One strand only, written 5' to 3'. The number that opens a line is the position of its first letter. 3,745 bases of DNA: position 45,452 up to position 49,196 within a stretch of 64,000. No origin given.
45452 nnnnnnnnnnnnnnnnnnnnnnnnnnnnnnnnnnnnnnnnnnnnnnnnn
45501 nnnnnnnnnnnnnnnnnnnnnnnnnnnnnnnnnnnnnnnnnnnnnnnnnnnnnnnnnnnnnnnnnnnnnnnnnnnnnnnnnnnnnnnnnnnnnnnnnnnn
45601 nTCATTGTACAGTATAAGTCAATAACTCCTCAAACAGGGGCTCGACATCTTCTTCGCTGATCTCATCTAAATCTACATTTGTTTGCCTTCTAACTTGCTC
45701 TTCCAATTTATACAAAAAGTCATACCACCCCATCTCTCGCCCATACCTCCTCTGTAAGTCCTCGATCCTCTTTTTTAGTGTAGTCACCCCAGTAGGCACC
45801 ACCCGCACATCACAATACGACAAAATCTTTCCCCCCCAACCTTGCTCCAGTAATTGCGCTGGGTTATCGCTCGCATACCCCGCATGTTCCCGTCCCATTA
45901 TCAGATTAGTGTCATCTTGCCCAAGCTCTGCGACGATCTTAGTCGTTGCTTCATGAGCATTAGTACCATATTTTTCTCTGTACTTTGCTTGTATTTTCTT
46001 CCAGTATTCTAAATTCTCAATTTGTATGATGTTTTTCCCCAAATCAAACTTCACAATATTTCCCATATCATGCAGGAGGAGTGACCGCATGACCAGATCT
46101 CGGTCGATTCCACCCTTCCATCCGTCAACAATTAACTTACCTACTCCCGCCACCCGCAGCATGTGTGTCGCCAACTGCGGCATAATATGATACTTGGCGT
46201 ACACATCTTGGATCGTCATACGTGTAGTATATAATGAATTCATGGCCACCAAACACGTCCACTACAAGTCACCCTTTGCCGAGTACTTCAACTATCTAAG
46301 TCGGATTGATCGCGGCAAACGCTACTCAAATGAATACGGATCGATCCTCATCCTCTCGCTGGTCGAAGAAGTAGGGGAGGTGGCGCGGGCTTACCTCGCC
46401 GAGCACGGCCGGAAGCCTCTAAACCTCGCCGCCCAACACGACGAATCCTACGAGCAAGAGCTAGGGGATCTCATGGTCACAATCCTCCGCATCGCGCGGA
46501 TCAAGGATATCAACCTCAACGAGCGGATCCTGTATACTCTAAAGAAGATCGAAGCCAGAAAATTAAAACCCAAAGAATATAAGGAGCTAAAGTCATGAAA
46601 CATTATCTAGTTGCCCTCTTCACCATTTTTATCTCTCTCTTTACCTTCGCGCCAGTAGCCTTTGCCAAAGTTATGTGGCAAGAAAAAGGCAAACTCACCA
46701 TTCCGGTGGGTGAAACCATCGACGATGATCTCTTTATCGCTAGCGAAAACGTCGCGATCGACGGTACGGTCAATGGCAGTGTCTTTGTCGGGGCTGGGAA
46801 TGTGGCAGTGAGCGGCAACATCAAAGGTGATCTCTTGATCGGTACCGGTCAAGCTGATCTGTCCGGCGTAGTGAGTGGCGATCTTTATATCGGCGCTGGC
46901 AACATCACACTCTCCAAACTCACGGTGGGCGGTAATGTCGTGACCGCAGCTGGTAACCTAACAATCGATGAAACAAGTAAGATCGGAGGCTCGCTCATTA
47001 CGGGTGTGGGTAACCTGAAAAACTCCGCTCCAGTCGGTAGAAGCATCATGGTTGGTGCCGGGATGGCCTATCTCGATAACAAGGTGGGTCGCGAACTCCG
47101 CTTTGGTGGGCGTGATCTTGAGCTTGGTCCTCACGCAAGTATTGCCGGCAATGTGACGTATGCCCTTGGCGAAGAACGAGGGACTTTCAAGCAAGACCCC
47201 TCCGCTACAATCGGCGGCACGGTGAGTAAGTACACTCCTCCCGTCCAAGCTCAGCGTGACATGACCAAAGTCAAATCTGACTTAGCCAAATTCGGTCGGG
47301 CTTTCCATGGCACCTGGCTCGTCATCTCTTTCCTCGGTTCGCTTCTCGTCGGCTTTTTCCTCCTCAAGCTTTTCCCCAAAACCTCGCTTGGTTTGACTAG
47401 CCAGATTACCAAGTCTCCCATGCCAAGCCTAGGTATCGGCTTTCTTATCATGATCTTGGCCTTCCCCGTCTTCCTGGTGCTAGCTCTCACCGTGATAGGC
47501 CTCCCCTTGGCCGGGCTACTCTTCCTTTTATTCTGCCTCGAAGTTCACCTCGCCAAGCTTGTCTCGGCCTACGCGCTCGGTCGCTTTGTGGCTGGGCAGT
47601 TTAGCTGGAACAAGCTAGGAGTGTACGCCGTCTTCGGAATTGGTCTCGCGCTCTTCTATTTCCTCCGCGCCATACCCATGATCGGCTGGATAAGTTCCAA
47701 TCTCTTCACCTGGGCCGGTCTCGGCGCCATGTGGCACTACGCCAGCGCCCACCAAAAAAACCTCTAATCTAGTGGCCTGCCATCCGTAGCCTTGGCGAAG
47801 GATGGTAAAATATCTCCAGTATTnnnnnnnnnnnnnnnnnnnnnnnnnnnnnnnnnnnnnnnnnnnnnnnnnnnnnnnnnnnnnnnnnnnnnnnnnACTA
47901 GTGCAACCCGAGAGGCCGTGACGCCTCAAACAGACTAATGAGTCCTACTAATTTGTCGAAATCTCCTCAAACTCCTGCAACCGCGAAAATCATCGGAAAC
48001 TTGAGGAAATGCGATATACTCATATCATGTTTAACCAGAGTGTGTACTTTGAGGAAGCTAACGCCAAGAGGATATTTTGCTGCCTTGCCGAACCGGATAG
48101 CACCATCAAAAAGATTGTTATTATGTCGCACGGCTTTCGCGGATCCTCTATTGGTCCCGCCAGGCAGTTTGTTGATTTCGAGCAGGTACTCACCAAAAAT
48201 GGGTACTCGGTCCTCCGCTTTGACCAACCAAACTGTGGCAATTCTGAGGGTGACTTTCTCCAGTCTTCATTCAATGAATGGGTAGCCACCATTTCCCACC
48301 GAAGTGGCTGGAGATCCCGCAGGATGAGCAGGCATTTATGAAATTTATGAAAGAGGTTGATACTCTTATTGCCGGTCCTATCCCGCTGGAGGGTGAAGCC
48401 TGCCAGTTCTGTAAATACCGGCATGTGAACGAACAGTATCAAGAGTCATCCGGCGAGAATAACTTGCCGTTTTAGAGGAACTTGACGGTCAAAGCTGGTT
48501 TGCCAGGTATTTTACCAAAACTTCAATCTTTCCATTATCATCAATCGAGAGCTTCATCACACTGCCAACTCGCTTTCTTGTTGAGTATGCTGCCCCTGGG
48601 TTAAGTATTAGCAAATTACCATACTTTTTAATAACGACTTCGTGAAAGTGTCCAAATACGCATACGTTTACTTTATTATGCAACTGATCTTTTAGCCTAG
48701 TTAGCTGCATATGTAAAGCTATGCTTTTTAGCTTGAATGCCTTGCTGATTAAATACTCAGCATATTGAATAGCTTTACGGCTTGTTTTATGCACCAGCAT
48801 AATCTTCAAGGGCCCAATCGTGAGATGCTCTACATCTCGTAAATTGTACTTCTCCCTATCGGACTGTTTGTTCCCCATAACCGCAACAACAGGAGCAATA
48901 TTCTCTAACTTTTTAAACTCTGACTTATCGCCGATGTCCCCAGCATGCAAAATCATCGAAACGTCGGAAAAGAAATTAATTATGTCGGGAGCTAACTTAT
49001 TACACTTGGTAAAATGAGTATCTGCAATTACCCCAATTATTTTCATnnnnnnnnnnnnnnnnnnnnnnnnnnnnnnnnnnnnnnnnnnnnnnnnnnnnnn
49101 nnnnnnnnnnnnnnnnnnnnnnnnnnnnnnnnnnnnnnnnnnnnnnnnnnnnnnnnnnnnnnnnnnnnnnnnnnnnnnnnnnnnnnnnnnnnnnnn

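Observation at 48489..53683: Tightly coupled four-gene operon of unknown function: CYTH/VTC-like, kinase-or-adenylating-like, unknown-ARH fusion, metallophosphoesterase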

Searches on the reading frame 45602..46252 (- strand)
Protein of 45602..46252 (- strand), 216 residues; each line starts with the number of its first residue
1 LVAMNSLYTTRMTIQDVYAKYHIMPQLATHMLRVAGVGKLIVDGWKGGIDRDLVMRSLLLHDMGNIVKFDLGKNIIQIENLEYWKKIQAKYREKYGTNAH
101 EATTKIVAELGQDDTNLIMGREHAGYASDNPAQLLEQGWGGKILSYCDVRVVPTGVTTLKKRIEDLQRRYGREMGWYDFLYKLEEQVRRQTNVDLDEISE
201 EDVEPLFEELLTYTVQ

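Call 17: search_protein_families(library=pfam, proteins=[window:45602-46252:-], max_evalue=10)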
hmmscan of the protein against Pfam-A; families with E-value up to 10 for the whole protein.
window:45602-46252:- (216 aa): 2 families
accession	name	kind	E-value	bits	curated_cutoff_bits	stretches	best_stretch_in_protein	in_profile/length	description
PF01966.28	HD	-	1.4e-05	25.8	22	1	28-78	2-49/116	HD domain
PF13023.12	HD_3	-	0.0093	16.3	22.5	1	28-71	24-67/165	HD domain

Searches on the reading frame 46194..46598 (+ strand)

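Call 17: search_protein_families(library=pfam, proteins=[window:46194-46598:+], max_evalue=10)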
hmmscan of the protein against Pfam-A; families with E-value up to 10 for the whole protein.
window:46194-46598:+ (134 aa): 1 family
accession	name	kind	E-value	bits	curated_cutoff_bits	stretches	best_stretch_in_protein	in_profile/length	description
PF03819.22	MazG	-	2.1e-07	31.5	22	1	52-123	6-70/74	MazG nucleotide pyrophosphohydrolase domain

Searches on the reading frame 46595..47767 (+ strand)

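Call 106: search_protein_families(library=pfam, proteins=[window:46595-47767:+], max_evalue=0.01)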
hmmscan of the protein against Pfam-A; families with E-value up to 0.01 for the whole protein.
window:46595-47767:+ (390 aa): 1 family
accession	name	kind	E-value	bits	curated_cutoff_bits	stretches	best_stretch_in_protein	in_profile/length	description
PF04519.19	Bactofilin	-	0.0019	18.9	27.9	0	49-133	15-96/98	Polymer-forming cytoskeletal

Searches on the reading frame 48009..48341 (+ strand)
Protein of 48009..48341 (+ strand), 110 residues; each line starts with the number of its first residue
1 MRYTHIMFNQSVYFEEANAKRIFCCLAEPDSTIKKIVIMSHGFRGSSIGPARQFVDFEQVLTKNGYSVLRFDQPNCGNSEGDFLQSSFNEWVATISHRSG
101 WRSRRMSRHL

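Call 17: search_protein_families(library=pfam, proteins=[window:48009-48341:+], max_evalue=10)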
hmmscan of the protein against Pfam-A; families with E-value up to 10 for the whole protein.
window:48009-48341:+ (110 aa): 5 families
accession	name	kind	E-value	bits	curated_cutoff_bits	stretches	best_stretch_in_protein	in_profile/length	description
PF12146.15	Hydrolase_4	-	0.0019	18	27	1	33-93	3-60/239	Serine aminopeptidase, S33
PF00561.26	Abhydrolase_1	-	0.0088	16.2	25.8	1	36-81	2-43/245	alpha/beta hydrolase fold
PF25606.1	SH3b_P2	-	0.012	16.4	27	1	48-83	35-68/95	SH3b_P2 domain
PF07075.17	NamZ_N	-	0.12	12.2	26.9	1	8-47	5-43/203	Exo-beta-N-acetylmuramidase NamZ, N-terminal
PF22476.1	Ago_N_3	-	0.17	12.1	27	1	52-77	7-32/60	Argonaute, N-terminal domain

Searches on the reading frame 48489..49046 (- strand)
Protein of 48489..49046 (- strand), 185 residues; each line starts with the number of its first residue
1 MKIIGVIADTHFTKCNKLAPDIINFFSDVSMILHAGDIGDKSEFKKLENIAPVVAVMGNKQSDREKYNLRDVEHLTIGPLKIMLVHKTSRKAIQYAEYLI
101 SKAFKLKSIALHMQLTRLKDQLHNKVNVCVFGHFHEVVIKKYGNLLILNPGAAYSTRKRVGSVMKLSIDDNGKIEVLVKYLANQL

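Call 3: search_protein_families(library=pfam, proteins=[window:48489-49046:-], max_evalue=1)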
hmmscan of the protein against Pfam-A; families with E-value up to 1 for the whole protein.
window:48489-49046:- (185 aa): 4 families
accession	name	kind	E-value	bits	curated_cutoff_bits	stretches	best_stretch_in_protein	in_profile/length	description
PF12850.12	Metallophos_2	-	3.6e-24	86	27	1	4-170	3-153/154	Calcineurin-like phosphoesterase superfamily domain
PF00149.33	Metallophos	-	0.00013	22.9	21.5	1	4-61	3-71/191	Calcineurin-like phosphoesterase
PF11186.13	DUF2972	-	0.031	14.7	22.2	1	37-132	6-106/199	Protein of unknown function (DUF2972)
PF03060.21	NMO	-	0.14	11.9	28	1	58-135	43-123/331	Nitronate monooxygenase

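Call 4: search_protein_families(library=ncbifam, proteins=[window:48489-49046:-], max_evalue=1)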
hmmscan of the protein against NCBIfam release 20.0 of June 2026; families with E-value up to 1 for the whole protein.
window:48489-49046:- (185 aa): 2 families
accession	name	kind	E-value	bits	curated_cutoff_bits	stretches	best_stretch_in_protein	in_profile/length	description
TIGR00040.1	yfcE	subfamily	2.3e-20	73.3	56.25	1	4-171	3-153/158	YfcE family phosphodiesterase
NF006988.0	PRK09453.1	equivalog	1.2e-05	25.2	117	1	106-176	98-167/183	phosphodiesterase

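Call 5: search_protein_families(library=padloc, proteins=[window:48489-49046:-], max_evalue=1)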
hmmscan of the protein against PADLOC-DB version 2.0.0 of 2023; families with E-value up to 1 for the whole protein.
window:48489-49046:- (185 aa): 1 family
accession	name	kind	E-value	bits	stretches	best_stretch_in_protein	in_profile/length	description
PDLC04908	PDC-S10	-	0.0051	14.1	1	1-50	10-51/223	-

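Call 6: search_protein_families(library=phrogs, proteins=[window:48489-49046:-], max_evalue=0.1)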
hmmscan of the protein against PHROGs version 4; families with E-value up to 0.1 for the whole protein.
window:48489-49046:- (185 aa): 1 family
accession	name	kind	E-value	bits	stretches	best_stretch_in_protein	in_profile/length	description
phrog_1649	-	other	0.0081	15.8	0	3-59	37-102/308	metallo-phosphoesterase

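Call 107: search_solved_structures(query=window:48489-49046:-, max_evalue=0.001, show_alignments=2)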
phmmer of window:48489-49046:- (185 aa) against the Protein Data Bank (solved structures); distinct sequences matched with E-value up to 0.001: 2.
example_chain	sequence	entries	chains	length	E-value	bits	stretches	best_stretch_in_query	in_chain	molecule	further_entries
2ahd_A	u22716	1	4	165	1.3e-06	31.9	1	4-153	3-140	Phosphodiesterase MJ0936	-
1s3l_A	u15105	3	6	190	2.1e-06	31.2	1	4-153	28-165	Hypothetical protein MJ0936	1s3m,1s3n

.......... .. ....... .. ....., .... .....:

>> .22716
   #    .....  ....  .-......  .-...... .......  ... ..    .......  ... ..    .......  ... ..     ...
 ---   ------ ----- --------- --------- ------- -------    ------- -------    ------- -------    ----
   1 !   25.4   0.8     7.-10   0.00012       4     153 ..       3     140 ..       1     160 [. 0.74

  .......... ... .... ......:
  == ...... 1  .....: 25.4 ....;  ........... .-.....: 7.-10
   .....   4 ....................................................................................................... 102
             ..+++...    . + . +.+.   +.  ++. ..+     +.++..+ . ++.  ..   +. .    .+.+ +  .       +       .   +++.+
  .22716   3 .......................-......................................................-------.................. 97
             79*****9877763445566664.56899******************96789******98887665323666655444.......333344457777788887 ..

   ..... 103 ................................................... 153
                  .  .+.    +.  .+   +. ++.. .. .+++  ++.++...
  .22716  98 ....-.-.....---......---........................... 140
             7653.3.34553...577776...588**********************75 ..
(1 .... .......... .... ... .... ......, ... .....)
